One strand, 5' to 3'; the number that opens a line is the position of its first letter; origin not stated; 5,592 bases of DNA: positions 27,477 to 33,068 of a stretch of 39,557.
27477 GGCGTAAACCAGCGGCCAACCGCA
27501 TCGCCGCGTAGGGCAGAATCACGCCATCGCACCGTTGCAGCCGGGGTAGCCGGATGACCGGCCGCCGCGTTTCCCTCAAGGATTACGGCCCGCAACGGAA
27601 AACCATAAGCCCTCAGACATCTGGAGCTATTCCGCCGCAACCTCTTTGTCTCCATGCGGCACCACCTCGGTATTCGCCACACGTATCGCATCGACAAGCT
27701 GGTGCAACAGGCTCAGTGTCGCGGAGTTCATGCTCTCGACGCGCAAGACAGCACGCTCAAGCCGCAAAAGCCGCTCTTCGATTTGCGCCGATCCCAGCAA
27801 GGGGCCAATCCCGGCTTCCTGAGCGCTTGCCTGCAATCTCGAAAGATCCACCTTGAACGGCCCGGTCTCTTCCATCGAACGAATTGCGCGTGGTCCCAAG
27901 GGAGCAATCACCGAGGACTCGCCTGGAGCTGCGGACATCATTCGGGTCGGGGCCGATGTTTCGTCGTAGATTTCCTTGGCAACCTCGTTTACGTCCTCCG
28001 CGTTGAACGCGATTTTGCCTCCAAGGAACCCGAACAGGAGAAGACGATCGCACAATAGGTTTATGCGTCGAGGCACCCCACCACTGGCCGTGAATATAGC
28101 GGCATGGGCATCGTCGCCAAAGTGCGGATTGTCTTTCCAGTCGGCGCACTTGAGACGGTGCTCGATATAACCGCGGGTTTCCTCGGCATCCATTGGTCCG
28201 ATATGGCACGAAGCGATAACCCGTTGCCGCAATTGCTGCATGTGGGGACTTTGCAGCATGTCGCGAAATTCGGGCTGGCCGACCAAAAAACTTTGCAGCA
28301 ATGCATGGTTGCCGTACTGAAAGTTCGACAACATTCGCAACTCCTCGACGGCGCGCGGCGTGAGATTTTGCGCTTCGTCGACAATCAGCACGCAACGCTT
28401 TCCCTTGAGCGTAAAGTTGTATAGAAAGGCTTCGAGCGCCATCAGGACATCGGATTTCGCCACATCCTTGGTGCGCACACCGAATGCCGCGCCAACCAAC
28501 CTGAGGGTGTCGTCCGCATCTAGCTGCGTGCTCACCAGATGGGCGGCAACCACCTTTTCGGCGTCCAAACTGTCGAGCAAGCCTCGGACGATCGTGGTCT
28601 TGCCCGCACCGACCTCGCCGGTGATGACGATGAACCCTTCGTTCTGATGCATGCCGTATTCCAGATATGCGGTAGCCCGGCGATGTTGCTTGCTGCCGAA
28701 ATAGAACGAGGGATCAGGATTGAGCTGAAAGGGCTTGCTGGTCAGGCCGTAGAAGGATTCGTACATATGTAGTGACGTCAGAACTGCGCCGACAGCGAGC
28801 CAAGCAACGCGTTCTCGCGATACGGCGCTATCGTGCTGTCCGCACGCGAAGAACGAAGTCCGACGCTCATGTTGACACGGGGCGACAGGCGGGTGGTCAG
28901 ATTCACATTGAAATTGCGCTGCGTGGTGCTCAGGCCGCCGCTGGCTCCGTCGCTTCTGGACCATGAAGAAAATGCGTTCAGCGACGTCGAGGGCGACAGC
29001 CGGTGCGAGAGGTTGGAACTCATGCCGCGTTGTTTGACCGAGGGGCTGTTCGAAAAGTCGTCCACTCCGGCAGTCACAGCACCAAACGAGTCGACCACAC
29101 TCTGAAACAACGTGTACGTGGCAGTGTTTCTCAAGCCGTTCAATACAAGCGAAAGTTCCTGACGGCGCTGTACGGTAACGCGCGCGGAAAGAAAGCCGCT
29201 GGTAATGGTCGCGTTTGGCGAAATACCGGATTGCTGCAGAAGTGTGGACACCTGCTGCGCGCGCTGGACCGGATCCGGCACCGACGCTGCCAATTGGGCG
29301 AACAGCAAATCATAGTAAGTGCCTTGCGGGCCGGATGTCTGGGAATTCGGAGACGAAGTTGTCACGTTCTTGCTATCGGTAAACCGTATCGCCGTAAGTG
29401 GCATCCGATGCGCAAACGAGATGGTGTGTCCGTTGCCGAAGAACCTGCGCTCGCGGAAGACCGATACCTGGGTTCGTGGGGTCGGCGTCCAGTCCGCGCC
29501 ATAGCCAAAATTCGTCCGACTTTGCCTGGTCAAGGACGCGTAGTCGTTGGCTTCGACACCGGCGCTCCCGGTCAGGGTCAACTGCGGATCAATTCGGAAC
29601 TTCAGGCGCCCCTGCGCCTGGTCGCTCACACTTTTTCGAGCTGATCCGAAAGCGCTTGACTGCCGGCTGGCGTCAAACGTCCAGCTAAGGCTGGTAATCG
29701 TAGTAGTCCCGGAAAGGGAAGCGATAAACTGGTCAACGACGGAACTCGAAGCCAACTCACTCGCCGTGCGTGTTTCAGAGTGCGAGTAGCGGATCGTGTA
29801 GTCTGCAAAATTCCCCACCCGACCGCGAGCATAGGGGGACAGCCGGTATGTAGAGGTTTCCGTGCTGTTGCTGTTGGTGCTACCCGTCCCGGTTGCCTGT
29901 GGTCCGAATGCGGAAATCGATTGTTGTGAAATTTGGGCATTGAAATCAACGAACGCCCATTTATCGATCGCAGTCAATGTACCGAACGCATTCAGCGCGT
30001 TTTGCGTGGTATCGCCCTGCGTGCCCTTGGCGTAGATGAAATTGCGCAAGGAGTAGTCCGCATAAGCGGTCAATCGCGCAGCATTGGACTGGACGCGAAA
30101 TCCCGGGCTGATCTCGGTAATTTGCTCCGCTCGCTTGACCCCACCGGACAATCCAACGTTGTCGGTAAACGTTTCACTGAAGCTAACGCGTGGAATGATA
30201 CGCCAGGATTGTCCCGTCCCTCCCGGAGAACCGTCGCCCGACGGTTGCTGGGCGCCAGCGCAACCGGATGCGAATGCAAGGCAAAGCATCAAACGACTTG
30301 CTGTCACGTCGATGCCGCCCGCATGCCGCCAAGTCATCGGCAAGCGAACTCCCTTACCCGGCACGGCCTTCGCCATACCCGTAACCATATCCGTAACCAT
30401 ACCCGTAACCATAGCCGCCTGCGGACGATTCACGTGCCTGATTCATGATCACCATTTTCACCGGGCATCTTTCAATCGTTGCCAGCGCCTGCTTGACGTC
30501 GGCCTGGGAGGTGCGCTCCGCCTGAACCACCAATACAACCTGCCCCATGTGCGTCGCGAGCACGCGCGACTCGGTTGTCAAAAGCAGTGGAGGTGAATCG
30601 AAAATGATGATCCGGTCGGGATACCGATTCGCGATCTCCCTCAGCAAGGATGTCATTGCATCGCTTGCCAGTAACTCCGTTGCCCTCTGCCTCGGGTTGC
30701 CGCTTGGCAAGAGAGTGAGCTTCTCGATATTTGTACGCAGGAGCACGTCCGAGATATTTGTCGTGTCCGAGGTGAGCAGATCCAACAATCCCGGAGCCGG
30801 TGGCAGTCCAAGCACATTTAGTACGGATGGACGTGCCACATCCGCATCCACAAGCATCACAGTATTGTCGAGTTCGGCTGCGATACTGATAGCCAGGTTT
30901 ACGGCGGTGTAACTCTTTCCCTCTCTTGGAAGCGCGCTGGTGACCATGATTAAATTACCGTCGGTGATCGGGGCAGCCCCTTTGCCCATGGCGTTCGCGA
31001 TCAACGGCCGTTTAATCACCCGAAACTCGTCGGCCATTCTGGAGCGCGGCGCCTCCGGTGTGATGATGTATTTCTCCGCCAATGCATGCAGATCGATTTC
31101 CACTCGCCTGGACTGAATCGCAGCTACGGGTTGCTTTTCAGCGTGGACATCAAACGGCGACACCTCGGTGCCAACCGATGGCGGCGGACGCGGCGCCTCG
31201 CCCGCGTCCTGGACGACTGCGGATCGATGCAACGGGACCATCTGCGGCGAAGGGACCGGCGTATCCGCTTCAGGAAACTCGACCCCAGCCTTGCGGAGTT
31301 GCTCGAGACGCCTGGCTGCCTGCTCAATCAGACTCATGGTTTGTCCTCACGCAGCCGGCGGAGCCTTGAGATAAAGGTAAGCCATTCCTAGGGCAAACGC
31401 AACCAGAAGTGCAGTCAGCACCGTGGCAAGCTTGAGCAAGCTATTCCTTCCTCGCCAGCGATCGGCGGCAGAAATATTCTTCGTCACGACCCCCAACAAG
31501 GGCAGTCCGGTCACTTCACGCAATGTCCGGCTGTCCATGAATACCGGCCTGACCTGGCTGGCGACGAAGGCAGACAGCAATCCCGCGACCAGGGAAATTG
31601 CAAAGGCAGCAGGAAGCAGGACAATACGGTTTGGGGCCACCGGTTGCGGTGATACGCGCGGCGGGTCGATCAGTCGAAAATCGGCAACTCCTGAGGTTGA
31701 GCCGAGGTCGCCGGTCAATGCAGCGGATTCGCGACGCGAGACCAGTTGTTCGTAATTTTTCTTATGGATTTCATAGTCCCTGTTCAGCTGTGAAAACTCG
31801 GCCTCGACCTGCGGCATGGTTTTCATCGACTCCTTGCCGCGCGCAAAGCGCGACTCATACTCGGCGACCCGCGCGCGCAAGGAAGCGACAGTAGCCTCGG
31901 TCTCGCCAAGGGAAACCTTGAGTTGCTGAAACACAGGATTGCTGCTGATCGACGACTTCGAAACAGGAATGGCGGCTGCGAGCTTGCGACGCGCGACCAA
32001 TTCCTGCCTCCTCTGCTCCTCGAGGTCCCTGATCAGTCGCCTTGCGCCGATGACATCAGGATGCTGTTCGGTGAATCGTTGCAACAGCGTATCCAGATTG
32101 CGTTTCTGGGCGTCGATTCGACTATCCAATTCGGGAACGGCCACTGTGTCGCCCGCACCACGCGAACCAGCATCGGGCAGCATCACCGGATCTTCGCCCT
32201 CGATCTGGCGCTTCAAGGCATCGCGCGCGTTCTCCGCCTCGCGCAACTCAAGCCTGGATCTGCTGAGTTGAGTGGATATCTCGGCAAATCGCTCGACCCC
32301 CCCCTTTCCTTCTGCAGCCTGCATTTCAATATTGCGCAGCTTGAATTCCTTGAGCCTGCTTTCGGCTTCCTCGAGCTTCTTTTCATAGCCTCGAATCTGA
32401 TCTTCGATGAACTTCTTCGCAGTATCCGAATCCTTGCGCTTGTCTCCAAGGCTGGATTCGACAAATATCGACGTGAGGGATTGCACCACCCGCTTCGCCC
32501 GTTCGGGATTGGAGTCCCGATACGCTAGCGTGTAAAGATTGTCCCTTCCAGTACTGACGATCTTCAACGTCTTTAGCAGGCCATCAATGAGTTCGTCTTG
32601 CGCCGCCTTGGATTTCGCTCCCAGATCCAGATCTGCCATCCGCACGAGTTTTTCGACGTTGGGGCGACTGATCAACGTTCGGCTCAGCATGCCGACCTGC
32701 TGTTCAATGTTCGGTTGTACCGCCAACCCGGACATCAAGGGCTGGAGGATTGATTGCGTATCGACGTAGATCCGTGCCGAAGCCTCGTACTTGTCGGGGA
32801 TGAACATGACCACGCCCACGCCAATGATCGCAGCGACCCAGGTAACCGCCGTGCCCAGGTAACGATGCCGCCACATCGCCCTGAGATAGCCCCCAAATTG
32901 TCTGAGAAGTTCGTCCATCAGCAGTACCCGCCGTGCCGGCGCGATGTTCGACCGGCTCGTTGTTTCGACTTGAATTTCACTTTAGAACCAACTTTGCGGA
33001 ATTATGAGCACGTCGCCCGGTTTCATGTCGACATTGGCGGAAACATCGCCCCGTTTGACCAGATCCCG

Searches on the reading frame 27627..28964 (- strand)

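Call 6: search_protein_families(library=ncbifam, proteins=[window:27627-28964:-], max_evalue=0.00001)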
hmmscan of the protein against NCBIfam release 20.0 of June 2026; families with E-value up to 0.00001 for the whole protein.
window:27627-28964:- (445 aa): 1 family
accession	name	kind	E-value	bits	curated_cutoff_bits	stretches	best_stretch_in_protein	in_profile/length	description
TIGR03015.1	pepcterm_ATPase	hypoth_equivalog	6.9e-127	422.4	324.5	1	67-335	1-269/269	XrtA/PEP-CTERM system-associated ATPase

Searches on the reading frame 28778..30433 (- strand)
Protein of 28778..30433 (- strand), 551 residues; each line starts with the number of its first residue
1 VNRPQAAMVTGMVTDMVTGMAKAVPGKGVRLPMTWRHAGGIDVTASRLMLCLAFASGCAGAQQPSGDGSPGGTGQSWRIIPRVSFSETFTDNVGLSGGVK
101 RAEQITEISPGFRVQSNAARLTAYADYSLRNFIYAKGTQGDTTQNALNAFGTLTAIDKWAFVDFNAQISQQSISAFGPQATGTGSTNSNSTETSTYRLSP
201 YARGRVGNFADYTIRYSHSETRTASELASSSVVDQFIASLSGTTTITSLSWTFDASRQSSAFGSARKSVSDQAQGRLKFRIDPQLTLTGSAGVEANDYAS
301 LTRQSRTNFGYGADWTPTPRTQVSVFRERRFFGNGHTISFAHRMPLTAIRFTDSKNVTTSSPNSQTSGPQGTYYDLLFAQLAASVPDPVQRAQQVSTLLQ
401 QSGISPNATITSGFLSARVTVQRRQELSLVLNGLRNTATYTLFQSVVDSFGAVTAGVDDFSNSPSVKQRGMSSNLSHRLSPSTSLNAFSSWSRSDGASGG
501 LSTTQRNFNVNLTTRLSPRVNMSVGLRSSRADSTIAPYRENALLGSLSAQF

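Call 6: search_protein_families(library=ncbifam, proteins=[window:28778-30433:-], max_evalue=0.00001)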
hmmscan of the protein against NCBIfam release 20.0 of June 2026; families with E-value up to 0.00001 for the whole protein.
window:28778-30433:- (551 aa): 1 family
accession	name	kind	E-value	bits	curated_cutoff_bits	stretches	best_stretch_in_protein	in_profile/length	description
TIGR03016.1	pepcterm_hypo_1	hypoth_equivalog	1.8e-103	347.1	90.85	1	75-551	2-477/477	TIGR03016 family PEP-CTERM system-associated outer membrane protein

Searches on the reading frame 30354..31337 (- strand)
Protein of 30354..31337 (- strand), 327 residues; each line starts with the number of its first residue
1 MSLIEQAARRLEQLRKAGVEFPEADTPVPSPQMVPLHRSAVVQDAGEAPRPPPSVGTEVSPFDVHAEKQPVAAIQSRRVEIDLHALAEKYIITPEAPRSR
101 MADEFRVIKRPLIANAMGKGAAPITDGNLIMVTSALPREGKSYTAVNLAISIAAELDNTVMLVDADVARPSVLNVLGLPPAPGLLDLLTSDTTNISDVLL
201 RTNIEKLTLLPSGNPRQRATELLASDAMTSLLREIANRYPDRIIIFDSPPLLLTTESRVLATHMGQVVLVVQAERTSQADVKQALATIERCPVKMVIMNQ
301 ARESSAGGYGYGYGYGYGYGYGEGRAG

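Call 7: search_protein_families(library=ncbifam, proteins=[window:30354-31337:-], max_evalue=0.00001)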
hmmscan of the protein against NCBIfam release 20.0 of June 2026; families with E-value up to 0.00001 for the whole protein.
window:30354-31337:- (327 aa): 7 families
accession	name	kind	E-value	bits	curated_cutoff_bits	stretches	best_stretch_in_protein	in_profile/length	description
TIGR03018.1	pepcterm_TyrKin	hypoth_equivalog_domain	2.6e-86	288.2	230.65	1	91-299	1-207/207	XrtA-associated tyrosine autokinase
TIGR01007.1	eps_fam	subfamily_domain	1.2e-29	103.3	108.05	1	129-315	19-203/204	polysaccharide biosynthesis tyrosine autokinase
TIGR01005.1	eps_transp_fam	subfamily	1.9e-25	89.2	411.7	1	92-316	517-733/754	exopolysaccharide transport protein family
NF008568.0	PRK11519.1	equivalog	1.2e-23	83.2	1068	1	127-319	526-715/720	tyrosine-protein kinase Wzc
NF007350.0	PRK09841.1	equivalog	4e-21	74.8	1248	1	125-323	529-724/726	tyrosine-protein kinase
TIGR03029.1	EpsG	equivalog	1e-16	60.9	313.8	1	125-287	101-259/274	chain length determinant protein tyrosine kinase EpsG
TIGR01968.1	minD_bact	equivalog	5e-08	32.6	212.9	1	128-290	2-160/261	septum site-determining protein MinD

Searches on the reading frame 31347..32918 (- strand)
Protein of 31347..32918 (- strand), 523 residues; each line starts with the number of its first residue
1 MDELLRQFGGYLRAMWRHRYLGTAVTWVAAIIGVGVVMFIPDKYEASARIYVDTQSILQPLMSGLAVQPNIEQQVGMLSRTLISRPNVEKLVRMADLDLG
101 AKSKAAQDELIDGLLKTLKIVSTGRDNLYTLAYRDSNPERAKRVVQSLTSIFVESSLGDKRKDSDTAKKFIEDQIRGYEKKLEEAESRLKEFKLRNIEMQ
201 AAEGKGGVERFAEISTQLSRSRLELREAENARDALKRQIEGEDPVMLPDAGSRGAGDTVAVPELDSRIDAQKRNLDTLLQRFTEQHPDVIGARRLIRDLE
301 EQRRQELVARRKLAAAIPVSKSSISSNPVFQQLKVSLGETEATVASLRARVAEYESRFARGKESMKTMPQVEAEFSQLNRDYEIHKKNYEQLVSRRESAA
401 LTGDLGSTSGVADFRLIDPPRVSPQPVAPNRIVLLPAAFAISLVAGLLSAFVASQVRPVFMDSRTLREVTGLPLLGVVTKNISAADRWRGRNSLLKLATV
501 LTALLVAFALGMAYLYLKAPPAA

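Call 7: search_protein_families(library=ncbifam, proteins=[window:31347-32918:-], max_evalue=0.00001)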
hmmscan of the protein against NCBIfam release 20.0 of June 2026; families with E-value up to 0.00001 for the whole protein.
window:31347-32918:- (523 aa): 5 families
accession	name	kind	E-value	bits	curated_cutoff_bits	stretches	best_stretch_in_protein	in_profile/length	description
TIGR03007.1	pepcterm_ChnLen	equivalog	3.6e-171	569.8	278.85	1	8-514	3-496/498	XrtA system polysaccharide chain length determinant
TIGR01005.1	eps_transp_fam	subfamily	2.7e-16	58.9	411.7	1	113-479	141-478/754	exopolysaccharide transport protein family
TIGR03017.1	EpsF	equivalog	1.5e-14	53.6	422.75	1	25-307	19-302/444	chain length determinant protein EpsF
NF008568.0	PRK11519.1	equivalog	1.1e-13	50.2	1068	1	104-230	204-330/720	tyrosine-protein kinase Wzc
NF007350.0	PRK09841.1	equivalog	1.9e-09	36.2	1248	0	354-446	351-439/726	tyrosine-protein kinase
